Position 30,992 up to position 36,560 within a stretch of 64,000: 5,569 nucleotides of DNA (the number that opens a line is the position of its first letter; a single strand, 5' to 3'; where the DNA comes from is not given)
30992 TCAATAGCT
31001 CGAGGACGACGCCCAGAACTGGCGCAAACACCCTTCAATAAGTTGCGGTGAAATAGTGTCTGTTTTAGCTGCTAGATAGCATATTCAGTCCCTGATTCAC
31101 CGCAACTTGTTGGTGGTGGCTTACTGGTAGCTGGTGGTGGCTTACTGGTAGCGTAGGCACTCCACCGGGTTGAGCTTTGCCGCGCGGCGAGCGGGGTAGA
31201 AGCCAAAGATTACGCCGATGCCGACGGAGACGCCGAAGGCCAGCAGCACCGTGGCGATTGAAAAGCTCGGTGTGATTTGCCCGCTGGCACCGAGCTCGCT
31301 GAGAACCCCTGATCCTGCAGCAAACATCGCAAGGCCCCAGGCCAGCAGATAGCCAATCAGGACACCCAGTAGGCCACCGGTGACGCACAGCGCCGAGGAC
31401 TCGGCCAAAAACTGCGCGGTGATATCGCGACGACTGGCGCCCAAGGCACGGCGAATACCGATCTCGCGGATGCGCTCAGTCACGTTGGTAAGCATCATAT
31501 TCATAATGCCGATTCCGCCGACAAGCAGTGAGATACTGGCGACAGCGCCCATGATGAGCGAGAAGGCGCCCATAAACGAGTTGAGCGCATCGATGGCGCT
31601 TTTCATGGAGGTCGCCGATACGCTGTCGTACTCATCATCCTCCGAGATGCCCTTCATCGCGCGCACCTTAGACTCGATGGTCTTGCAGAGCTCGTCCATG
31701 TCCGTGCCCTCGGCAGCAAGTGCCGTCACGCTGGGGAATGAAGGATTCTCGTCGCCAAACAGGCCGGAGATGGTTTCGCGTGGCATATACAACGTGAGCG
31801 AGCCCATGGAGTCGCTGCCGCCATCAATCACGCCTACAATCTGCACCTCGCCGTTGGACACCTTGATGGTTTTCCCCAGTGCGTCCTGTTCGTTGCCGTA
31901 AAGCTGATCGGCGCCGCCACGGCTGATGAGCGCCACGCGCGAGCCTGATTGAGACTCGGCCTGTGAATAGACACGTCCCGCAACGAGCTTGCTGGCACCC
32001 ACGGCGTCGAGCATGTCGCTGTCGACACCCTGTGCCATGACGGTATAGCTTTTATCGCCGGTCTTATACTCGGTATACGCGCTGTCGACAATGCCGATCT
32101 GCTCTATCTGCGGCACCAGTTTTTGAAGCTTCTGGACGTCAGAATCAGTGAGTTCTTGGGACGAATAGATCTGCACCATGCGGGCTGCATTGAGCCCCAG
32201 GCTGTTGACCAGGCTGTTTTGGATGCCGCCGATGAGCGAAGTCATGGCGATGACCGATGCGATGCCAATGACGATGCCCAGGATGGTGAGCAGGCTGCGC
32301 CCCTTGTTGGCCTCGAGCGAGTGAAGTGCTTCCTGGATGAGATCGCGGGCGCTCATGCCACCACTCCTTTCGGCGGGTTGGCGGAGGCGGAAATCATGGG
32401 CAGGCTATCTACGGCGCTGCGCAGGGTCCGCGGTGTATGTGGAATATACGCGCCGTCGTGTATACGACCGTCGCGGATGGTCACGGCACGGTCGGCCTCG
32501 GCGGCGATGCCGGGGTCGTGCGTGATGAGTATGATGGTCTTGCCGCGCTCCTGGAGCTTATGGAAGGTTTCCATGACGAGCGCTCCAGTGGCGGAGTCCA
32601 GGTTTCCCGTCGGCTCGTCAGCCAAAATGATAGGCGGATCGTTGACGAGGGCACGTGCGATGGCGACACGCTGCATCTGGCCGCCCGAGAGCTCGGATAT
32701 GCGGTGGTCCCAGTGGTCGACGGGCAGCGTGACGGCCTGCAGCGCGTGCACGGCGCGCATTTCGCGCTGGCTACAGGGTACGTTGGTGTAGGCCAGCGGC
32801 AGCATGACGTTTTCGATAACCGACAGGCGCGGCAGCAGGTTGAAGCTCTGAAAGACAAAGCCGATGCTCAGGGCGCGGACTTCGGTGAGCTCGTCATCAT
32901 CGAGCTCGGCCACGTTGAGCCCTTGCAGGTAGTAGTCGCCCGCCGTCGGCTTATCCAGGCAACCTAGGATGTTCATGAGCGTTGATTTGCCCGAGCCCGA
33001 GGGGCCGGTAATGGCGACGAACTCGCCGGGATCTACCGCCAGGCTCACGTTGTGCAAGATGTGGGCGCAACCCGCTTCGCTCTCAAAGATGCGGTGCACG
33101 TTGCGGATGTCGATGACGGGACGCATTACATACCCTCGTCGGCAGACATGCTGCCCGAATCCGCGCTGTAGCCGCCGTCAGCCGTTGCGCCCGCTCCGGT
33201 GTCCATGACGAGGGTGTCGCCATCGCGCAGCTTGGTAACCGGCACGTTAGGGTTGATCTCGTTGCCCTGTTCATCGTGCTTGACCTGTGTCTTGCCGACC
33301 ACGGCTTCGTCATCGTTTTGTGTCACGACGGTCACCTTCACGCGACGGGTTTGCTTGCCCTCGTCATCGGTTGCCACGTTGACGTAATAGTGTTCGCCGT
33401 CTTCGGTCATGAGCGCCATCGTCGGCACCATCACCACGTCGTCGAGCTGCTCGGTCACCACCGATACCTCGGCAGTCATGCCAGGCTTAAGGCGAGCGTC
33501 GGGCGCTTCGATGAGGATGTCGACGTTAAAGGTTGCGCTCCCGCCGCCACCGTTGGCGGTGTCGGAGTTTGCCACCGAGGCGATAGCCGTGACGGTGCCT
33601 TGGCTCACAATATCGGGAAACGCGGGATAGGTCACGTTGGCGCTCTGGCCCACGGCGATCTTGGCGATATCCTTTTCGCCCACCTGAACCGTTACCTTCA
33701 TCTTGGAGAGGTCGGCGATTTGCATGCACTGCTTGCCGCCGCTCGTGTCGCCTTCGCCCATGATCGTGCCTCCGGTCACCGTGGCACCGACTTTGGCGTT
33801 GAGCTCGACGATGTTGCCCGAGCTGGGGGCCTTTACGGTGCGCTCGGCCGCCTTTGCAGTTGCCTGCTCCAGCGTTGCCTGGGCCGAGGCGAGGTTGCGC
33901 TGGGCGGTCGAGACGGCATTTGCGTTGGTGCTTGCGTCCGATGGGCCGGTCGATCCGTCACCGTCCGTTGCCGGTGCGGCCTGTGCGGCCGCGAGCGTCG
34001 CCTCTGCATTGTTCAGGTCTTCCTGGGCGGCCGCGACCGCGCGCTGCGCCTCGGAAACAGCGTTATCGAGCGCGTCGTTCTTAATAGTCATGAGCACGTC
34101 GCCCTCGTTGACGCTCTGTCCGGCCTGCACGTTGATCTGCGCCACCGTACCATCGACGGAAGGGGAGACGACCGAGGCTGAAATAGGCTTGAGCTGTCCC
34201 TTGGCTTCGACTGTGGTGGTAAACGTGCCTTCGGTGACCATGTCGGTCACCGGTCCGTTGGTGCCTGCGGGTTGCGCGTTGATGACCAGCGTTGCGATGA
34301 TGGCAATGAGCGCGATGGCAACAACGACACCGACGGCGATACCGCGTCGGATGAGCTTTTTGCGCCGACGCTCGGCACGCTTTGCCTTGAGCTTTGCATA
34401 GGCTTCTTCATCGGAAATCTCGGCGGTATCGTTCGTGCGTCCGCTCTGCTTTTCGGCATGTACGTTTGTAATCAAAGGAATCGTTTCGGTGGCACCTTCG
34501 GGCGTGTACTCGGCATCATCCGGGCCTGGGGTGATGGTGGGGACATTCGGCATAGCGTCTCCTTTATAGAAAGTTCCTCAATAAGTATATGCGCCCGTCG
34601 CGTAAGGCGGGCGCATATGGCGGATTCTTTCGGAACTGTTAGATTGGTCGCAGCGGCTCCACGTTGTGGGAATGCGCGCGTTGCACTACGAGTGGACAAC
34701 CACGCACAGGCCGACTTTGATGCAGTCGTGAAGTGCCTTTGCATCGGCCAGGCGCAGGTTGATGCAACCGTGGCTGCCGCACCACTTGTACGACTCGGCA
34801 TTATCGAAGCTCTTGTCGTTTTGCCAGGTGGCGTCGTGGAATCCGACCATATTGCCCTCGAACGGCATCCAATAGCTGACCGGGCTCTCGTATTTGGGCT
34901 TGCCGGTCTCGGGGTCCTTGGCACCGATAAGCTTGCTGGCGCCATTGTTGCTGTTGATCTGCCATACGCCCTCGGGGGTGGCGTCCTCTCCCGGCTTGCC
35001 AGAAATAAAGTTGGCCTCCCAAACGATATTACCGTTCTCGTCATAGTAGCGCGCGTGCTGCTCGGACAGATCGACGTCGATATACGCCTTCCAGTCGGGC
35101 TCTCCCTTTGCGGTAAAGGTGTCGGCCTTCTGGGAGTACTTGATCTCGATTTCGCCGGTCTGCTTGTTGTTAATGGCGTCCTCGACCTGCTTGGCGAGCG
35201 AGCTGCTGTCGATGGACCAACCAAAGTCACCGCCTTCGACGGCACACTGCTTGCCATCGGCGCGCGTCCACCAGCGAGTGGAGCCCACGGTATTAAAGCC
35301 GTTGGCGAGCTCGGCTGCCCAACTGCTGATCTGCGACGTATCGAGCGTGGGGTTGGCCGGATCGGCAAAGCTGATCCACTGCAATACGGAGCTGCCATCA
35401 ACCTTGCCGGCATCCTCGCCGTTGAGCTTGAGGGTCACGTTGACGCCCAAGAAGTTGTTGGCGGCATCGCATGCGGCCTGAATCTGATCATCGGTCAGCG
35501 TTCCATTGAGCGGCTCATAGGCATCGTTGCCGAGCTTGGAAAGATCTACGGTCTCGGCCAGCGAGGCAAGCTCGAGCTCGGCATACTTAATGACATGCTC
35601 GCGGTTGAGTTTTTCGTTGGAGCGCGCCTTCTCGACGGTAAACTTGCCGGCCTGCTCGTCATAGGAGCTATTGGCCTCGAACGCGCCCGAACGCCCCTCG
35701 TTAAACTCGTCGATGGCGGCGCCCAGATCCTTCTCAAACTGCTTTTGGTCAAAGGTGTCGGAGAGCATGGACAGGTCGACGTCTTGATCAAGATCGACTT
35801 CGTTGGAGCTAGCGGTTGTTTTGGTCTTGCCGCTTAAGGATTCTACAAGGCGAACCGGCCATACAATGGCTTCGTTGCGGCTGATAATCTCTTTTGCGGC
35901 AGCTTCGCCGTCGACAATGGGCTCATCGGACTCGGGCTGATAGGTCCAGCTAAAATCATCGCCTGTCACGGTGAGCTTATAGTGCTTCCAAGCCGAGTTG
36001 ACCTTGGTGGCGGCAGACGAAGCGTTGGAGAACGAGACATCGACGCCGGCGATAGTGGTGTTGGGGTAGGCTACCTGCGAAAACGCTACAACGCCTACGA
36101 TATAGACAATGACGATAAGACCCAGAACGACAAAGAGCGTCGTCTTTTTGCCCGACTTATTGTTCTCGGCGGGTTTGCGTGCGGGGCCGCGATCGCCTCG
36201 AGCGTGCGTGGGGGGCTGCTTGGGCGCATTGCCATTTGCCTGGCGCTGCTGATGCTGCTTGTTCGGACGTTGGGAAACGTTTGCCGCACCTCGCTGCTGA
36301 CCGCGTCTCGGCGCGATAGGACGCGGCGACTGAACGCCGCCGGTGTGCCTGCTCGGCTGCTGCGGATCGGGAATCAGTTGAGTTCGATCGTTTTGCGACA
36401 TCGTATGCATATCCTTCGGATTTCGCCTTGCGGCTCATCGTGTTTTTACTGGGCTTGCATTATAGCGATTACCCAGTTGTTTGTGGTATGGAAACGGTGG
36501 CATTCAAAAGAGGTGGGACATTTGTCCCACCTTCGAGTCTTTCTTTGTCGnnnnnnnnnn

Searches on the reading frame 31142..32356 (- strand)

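Call 62: search_protein_families(library=pfam, proteins=[window:31142-32356:-], max_evalue=0.00001)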
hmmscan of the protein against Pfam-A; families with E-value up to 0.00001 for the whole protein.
window:31142-32356:- (404 aa): 2 families
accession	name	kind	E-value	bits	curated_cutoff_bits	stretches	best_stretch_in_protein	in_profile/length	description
PF12704.14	MacB_PCD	-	2.5e-33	116.6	27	1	21-228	1-205/207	MacB-like periplasmic core domain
PF02687.27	FtsX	-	3.5e-23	82.4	25.5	1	272-397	3-120/120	FtsX-like permease C-terminal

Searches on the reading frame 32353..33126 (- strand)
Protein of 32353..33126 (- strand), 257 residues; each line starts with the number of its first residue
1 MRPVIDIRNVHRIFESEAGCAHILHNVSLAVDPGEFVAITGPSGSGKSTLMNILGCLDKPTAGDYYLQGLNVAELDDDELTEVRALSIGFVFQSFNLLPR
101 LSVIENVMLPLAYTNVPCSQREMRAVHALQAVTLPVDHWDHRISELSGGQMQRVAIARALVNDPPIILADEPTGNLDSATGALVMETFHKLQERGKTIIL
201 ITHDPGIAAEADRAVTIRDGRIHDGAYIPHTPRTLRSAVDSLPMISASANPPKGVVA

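Call 62: search_protein_families(library=pfam, proteins=[window:32353-33126:-], max_evalue=0.00001)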
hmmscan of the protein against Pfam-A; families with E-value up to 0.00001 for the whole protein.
window:32353-33126:- (257 aa): 3 families
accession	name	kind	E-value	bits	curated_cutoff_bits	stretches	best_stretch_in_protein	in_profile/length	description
PF00005.33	ABC_tran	-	6.1e-32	111.5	25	1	24-173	1-136/137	ABC transporter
PF13304.12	AAA_21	-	7.8e-08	33.2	27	0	36-75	1-43/304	AAA domain, putative AbiEii toxin, Type IV TA system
PF02463.25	SMC_N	-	7e-07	29.3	40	0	144-218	135-212/220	RecF/RecN/SMC N terminal domain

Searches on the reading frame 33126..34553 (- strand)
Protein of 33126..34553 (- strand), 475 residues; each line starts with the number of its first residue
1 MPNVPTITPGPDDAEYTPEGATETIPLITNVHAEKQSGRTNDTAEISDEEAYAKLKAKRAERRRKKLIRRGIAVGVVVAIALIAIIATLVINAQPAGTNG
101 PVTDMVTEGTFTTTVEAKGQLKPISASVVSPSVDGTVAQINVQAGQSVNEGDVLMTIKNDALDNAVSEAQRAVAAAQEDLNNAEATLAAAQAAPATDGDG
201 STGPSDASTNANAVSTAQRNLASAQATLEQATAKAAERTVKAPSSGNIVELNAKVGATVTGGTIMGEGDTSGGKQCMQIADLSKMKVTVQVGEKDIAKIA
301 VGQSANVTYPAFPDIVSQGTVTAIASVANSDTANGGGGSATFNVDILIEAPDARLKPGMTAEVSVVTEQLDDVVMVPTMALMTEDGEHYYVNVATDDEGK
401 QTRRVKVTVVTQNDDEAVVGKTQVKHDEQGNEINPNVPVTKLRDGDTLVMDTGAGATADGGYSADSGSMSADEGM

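Call 62: search_protein_families(library=pfam, proteins=[window:33126-34553:-], max_evalue=0.00001)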
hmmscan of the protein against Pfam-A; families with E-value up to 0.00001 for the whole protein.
window:33126-34553:- (475 aa): 4 families
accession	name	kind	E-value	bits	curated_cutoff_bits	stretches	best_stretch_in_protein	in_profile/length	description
PF16576.10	HlyD_D23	-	2.3e-22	79.8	30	1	126-361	19-214/214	Barrel-sandwich domain of CusB or HlyD membrane-fusion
PF13437.12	HlyD_3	-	3.9e-16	60.2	22.2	1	239-358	1-106/106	HlyD family secretion protein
PF13533.13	Biotin_lipoyl_2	-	3.4e-11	43.1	29.8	1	129-157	3-31/32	Biotin-lipoyl like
PF00364.28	Biotin_lipoyl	-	9.9e-08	32.2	22.1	0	128-157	45-73/73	Biotin-requiring enzyme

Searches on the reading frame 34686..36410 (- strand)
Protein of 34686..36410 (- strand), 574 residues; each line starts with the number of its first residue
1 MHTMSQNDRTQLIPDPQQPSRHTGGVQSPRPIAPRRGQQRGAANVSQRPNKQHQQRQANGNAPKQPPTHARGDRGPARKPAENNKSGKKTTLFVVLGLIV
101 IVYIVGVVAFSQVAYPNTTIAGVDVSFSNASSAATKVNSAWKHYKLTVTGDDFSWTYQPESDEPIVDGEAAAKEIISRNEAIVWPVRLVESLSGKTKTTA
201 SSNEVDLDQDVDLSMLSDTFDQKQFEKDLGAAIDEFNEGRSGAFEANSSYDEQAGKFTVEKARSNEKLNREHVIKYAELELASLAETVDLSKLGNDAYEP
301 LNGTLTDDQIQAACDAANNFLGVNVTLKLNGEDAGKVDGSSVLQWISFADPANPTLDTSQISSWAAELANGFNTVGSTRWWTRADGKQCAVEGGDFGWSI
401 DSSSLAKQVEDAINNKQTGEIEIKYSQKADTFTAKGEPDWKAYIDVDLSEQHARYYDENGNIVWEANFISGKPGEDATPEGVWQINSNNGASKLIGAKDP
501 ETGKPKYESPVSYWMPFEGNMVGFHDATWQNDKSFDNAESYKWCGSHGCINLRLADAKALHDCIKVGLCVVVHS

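Call 62: search_protein_families(library=pfam, proteins=[window:34686-36410:-], max_evalue=0.00001)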
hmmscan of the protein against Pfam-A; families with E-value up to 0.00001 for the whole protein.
window:34686-36410:- (574 aa): 1 family
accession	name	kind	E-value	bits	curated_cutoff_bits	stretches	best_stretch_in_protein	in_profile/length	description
PF03734.19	YkuD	-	6.1e-21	76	23.4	1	442-572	2-146/146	L,D-transpeptidase catalytic domain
